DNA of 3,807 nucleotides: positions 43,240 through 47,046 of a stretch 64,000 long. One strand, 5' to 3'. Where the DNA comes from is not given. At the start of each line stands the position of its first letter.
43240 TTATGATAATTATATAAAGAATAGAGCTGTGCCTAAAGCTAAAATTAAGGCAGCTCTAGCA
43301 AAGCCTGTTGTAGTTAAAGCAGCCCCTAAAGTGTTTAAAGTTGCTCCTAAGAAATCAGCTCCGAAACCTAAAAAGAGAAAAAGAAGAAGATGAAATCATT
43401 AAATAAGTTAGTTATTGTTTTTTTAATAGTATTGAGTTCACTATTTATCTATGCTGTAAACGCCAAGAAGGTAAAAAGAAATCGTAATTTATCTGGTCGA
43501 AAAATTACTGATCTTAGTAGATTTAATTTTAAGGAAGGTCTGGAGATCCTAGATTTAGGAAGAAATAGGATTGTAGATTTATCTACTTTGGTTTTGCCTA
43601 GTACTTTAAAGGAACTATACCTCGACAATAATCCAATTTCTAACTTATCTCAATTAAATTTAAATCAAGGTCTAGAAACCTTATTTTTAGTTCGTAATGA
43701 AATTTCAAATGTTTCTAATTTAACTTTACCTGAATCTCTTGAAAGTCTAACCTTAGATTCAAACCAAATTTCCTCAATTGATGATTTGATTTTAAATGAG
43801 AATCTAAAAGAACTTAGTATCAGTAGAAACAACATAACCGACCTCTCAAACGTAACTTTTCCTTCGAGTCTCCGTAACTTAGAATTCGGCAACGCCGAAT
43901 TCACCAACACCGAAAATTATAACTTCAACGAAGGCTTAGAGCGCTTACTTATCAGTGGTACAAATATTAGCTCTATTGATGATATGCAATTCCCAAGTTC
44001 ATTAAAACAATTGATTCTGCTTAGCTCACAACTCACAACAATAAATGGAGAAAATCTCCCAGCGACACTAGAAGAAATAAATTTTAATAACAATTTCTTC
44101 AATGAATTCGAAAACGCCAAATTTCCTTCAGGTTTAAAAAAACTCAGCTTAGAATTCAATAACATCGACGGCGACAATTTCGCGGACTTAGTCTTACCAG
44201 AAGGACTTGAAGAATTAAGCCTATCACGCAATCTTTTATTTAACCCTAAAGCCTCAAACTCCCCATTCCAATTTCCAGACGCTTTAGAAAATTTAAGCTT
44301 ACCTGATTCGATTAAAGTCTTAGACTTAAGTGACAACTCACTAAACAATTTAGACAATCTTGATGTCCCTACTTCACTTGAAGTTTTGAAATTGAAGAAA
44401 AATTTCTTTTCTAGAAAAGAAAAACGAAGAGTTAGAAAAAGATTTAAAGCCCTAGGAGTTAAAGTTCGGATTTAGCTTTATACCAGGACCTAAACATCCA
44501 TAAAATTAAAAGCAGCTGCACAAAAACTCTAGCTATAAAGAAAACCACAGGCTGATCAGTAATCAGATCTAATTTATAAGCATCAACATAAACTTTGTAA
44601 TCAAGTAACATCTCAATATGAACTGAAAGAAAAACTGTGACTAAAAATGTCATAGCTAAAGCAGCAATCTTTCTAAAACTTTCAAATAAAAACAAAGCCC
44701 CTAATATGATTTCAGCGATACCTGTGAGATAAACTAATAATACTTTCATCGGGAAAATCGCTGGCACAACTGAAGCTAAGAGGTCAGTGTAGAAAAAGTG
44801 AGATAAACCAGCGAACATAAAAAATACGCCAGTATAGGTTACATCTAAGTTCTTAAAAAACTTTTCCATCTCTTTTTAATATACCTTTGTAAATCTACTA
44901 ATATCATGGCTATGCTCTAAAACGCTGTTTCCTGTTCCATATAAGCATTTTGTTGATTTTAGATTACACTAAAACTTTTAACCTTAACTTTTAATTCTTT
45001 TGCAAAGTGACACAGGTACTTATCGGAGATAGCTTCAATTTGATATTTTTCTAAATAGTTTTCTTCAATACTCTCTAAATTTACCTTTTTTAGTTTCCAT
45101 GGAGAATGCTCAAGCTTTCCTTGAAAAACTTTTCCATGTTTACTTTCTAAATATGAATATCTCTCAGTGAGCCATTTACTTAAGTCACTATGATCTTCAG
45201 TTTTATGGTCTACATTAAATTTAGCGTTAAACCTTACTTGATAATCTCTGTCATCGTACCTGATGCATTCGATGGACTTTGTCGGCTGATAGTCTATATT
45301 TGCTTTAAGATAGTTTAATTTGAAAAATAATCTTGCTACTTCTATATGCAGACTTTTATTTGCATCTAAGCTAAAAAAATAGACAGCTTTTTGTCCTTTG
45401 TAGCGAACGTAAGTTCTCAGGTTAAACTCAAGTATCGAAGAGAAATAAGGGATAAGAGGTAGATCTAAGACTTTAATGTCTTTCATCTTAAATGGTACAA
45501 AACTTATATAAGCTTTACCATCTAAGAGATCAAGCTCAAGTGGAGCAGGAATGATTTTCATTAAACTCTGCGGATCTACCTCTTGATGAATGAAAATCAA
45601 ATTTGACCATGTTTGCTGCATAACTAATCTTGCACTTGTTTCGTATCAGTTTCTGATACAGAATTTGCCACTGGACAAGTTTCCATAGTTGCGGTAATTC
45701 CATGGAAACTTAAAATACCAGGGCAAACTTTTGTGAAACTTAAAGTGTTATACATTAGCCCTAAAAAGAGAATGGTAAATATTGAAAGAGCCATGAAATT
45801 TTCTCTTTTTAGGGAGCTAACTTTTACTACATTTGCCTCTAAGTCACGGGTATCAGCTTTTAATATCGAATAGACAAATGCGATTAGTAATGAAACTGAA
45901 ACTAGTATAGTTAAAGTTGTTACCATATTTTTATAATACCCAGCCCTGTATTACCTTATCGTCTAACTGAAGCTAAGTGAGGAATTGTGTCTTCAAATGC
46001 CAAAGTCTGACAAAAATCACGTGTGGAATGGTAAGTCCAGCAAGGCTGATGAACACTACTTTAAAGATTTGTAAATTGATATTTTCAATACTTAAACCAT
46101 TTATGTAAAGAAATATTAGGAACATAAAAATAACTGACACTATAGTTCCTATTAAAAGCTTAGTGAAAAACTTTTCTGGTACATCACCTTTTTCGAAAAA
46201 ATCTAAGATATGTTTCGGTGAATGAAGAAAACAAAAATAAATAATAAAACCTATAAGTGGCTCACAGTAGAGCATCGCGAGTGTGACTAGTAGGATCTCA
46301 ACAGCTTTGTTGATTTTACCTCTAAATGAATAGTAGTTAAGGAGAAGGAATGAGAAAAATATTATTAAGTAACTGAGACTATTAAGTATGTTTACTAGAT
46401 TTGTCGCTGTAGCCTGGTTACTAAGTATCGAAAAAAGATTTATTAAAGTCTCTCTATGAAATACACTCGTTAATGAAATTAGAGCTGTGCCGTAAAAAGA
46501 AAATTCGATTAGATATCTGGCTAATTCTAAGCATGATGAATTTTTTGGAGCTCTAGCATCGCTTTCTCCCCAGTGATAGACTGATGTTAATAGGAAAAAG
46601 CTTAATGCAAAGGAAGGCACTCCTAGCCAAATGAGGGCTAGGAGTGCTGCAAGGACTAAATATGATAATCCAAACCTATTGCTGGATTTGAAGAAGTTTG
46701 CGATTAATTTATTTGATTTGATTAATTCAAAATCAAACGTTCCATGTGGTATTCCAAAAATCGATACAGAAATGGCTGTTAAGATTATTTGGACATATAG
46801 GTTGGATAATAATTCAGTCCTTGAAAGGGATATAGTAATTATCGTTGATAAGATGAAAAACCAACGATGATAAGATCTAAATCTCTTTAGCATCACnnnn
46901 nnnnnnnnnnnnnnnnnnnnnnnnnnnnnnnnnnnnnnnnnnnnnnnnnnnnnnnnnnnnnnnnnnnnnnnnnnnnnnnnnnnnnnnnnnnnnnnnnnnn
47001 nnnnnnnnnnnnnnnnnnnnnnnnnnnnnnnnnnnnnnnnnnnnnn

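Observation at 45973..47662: Proteorhodopsin with Lys at the proton-donor position (D-T-K motif), adjacent to blh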

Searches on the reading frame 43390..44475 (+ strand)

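Call 4: search_protein_families(library=pfam, proteins=[window:43390-44475:+])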
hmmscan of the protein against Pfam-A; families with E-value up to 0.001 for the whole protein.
window:43390-44475:+ (361 aa): 4 families
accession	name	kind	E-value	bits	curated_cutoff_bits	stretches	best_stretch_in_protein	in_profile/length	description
PF12799.13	LRR_4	-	1.8e-19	69.7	27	3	51-90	3-43/44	Leucine Rich repeats (2 copies)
PF13855.12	LRR_8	-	1e-17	64.1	27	2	116-157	2-45/61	Leucine rich repeat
PF05725.18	FNIP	-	1.7e-13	50.9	21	0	131-168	6-43/44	FNIP Repeat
PF00560.39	LRR_1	-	1.1e-05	25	20.6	0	138-162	1-21/23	Leucine Rich Repeat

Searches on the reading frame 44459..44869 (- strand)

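Call 4: search_protein_families(library=pfam, proteins=[window:44459-44869:-])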
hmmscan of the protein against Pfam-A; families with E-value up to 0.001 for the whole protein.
window:44459-44869:- (136 aa): 3 families
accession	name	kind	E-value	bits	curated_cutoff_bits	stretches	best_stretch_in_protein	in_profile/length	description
PF07291.16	MauE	-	1.7e-06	28.8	27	1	13-89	12-92/128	Methylamine utilisation protein MauE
PF07681.17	DoxX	-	1.6e-05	25.8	23.6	1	12-79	8-78/85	DoxX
PF13781.11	DoxX_3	-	0.0003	21.7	25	1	29-90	22-81/102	DoxX-like family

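Call 40: search_protein_families(library=ncbifam, proteins=[window:44459-44869:-], max_evalue=0.001)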
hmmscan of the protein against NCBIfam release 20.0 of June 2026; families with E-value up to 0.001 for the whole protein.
window:44459-44869:- (136 aa): 0 families

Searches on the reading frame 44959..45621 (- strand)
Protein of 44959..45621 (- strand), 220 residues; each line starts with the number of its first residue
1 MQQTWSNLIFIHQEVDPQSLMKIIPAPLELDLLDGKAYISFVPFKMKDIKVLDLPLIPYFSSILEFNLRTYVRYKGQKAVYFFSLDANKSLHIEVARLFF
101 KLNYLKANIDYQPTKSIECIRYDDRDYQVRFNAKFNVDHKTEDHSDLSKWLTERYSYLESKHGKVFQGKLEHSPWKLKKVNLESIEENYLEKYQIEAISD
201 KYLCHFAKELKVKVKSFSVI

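Call 4: search_protein_families(library=pfam, proteins=[window:44959-45621:-])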
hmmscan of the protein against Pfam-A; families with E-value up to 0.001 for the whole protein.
window:44959-45621:- (220 aa): 2 families
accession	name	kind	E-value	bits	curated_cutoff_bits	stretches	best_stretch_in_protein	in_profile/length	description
PF09844.14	DUF2071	-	5e-55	186.8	27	1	2-210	1-211/212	Uncharacterized conserved protein (COG2071)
PF06314.16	ADC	-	0.00061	19.8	29.8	0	6-89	21-94/238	Acetoacetate decarboxylase (ADC)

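Call 40: search_protein_families(library=ncbifam, proteins=[window:44959-45621:-], max_evalue=0.001)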
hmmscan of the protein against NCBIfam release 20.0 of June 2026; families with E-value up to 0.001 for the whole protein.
window:44959-45621:- (220 aa): 0 families

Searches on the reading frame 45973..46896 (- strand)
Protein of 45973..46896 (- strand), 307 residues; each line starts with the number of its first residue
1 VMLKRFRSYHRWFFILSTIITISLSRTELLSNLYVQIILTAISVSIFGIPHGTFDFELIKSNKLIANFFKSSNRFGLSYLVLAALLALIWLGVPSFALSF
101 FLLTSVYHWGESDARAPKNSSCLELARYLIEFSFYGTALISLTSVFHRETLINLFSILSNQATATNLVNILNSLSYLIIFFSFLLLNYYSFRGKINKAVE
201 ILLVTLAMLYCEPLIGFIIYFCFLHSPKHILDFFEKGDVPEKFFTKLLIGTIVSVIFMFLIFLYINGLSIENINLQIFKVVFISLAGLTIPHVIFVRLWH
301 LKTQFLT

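Call 4: search_protein_families(library=pfam, proteins=[window:45973-46896:-])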
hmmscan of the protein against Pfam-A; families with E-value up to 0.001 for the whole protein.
window:45973-46896:- (307 aa): 1 family
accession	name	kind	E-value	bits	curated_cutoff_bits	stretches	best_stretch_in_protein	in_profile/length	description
PF15461.11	BCD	-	4.1e-42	145.1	28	1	43-300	2-267/267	Beta-carotene 15,15'-dioxygenase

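Call 40: search_protein_families(library=ncbifam, proteins=[window:45973-46893:-], max_evalue=0.001)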
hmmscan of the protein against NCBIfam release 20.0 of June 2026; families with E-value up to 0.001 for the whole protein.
window:45973-46893:- (306 aa): 1 family
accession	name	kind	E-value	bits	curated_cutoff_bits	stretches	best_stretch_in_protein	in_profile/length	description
TIGR03753.1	blh_monoox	subfamily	8.4e-43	146.8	95.25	1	39-295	3-259/260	beta-carotene 15,15'-dioxygenase, Brp/Blh family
